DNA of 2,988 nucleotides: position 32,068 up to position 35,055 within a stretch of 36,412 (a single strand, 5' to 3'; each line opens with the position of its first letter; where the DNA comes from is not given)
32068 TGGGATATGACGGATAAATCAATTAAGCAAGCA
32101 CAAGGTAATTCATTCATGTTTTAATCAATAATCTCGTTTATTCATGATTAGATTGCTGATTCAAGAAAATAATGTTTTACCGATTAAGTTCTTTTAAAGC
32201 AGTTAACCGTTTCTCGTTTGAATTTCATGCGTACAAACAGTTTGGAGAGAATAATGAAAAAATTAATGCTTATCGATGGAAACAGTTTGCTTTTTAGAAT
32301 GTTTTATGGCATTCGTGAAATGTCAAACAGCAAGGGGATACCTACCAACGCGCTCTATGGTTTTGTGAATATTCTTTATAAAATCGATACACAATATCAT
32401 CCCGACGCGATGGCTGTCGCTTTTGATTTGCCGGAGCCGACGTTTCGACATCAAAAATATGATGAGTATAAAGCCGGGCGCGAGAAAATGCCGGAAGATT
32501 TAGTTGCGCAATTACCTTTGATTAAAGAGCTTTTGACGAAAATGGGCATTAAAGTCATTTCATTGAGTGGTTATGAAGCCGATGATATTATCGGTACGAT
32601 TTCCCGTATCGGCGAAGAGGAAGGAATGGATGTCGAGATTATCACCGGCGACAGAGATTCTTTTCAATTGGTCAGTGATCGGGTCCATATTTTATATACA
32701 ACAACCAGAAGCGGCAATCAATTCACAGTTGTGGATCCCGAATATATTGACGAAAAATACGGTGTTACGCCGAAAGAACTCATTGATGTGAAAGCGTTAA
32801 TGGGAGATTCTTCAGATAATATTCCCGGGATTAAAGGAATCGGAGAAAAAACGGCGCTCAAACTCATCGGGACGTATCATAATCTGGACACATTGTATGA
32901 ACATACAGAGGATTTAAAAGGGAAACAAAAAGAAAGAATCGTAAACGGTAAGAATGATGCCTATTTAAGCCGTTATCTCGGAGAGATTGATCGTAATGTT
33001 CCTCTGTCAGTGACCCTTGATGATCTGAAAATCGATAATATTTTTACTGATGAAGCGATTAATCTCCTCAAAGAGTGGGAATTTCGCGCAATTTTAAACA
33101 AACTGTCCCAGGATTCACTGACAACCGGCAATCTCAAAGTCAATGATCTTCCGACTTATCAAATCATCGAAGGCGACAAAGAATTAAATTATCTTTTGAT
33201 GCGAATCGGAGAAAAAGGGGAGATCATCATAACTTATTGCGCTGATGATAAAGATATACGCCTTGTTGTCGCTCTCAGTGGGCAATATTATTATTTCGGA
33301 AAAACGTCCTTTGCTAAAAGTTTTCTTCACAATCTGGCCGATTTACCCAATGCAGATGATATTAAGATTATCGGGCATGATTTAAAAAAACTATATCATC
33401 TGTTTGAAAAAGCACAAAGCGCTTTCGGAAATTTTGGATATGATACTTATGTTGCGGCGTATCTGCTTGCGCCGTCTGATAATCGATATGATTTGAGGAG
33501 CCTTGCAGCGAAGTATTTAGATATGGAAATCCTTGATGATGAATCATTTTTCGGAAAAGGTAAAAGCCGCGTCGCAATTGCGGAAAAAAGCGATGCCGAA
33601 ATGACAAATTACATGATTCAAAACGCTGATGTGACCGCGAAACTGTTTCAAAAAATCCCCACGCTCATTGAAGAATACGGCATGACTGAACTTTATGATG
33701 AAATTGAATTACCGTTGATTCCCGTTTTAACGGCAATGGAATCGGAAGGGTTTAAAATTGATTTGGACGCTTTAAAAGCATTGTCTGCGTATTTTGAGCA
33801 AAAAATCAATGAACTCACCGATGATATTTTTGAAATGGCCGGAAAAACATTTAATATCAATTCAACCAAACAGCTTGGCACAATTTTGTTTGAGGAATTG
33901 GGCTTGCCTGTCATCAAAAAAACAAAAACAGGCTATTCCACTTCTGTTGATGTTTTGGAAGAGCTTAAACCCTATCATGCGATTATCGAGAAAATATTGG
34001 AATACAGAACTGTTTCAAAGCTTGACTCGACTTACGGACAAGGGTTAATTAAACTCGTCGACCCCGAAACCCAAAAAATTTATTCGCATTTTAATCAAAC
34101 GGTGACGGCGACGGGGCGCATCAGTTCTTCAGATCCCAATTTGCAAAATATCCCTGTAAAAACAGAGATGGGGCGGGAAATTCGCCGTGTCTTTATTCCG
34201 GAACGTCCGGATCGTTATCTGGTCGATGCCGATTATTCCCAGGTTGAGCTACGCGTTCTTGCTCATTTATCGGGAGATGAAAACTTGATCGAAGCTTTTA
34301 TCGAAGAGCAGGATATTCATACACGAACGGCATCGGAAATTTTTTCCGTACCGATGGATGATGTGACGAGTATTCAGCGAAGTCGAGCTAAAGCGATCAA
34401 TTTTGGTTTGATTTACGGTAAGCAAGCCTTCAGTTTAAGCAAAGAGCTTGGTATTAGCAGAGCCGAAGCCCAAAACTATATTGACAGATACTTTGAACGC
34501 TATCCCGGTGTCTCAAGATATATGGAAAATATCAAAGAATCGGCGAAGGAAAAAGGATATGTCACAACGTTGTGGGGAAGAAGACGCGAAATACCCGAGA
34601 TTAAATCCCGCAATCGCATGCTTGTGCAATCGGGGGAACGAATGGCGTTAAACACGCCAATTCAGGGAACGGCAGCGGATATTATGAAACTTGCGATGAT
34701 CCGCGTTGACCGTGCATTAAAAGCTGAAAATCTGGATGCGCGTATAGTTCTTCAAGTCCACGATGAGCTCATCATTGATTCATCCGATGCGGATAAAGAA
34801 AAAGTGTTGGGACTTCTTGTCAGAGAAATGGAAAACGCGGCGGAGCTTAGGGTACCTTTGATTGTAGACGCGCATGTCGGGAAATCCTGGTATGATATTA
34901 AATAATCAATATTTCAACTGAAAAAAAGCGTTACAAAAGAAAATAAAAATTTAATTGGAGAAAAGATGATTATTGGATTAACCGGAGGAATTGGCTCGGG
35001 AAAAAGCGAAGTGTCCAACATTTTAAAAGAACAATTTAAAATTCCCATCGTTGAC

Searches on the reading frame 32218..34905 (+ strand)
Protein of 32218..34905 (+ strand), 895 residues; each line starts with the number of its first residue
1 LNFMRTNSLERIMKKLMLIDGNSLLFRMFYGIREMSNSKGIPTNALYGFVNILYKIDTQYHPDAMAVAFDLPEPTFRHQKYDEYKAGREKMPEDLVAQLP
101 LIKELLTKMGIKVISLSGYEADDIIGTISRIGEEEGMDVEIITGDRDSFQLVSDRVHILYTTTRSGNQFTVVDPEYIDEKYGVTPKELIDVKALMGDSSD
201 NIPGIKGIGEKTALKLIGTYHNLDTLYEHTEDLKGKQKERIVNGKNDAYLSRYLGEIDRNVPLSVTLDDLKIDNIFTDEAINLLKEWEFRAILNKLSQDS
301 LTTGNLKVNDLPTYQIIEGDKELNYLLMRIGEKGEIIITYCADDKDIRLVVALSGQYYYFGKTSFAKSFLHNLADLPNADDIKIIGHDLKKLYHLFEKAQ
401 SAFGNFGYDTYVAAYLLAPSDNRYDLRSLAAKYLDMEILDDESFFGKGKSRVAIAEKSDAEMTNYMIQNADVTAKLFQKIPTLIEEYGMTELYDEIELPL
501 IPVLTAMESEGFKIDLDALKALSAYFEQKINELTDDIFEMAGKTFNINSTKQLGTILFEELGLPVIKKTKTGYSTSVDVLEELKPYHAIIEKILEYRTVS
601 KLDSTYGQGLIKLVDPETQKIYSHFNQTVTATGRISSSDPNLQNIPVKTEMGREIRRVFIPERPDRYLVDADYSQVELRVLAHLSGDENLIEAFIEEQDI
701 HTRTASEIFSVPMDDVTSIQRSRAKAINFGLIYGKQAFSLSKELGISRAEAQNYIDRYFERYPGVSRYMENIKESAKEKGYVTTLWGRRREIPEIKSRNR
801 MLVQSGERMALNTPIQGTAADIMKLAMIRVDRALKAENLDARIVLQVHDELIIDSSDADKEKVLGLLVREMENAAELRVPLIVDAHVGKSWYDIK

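Call 34: search_protein_families(library=pfam, proteins=[window:32218-34905:+])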
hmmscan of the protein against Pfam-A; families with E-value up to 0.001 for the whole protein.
window:32218-34905:+ (895 aa): 5 families
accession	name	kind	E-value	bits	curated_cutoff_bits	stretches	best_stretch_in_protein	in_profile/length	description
PF00476.26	DNA_pol_A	-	7.2e-164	545.7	34.3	1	517-893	2-381/381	DNA polymerase family A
PF02739.22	5_3_exonuc_N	-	6.2e-61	205.3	34.3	1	15-182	1-164/164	5'-3' exonuclease, N-terminal resolvase-like domain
PF01367.25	5_3_exonuc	-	1.4e-31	109.3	40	1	183-275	1-94/97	5'-3' exonuclease, C-terminal SAM fold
PF22619.2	DNA_polI_exo1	-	1.4e-12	48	27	1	359-475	28-139/140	DNA polymerase I, ribonuclease H-like domain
PF01612.26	DNA_pol_A_exo1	-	5.7e-07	29.9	23.6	1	366-482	61-170/173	3'-5' exonuclease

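Call 36: find_related_loci(query=window:32218-34902:+, collection=genome_contigs, flank=500)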
Query window:32218-34902:+ (895 aa) in genome_contigs; peptide patterns used: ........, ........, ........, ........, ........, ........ (x = any residue, [..] = any of these).
56 stretches matched a pattern; 14 encode a relative of the query (tblastn E <= 1e-3); 14 distinct loci.
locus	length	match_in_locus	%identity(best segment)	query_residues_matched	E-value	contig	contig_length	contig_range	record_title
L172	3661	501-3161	84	9-895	0e+0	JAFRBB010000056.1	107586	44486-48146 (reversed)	MAG: Eubacteriaceae bacterium isolate RGIG2333 Goat_Ileum-1__c230338, whole genome shotgun sequence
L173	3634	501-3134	43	14-894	0e+0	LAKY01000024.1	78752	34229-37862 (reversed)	Clostridiales bacterium PH28_bin88 ph28_440, whole genome shotgun sequence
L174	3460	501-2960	42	15-891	0e+0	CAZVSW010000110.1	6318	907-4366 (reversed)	MAG TPA_asm: uncultured Ruminococcus sp. isolate SRP199465_co1_128 genome assembly, contig: NODE_34528_length_6318_cov_5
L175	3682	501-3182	41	1-895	0e+0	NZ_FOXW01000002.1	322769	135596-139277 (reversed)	Desemzia incerta strain DSM 20581, whole genome shotgun sequence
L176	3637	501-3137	41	15-895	0e+0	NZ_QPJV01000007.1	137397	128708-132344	Vagococcus fluvialis strain DSM 5731 Ga0244517_107, whole genome shotgun sequence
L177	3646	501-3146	42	14-895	0e+0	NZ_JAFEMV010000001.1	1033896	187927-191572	Desemzia sp. RIT 804 1, whole genome shotgun sequence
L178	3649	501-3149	42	14-895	0e+0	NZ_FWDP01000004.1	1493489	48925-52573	Marinilactibacillus piezotolerans strain Marseille-P2378, whole genome shotgun sequence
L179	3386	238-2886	41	14-895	0e+0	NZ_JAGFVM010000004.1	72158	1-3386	Marinilactibacillus kalidii strain M4U5P12 95, whole genome shotgun sequence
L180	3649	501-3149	41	14-895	0e+0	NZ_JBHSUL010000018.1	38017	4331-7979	Marinilactibacillus sp. GCM10026970 strain LNNU 2104 GCM70026970_20, whole genome shotgun sequence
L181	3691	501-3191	37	14-891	7e-173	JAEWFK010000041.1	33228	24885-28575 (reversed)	MAG: Proteobacteria bacterium isolate OH_PBlB_181 k127_152503, whole genome shotgun sequence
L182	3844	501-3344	39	10-893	0e+0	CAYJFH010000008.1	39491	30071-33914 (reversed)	MAG TPA_asm: uncultured Rikenellaceae bacterium isolate ERP123703_co3_166 genome assembly, contig: NODE_1037_length_3949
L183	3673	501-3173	41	4-895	0e+0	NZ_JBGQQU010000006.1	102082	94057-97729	Desemzia sp. FAM 24101 FAM24101-i1-2_scf6, whole genome shotgun sequence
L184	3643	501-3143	41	14-893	0e+0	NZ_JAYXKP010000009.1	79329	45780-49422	Marinilactibacillus sp. XAAS-LB27 Scaffold9, whole genome shotgun sequence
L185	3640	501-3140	41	14-893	0e+0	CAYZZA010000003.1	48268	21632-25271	MAG TPA_asm: uncultured Carnobacteriaceae bacterium isolate SRP294416_co2_660 genome assembly, contig: NODE_355_length_4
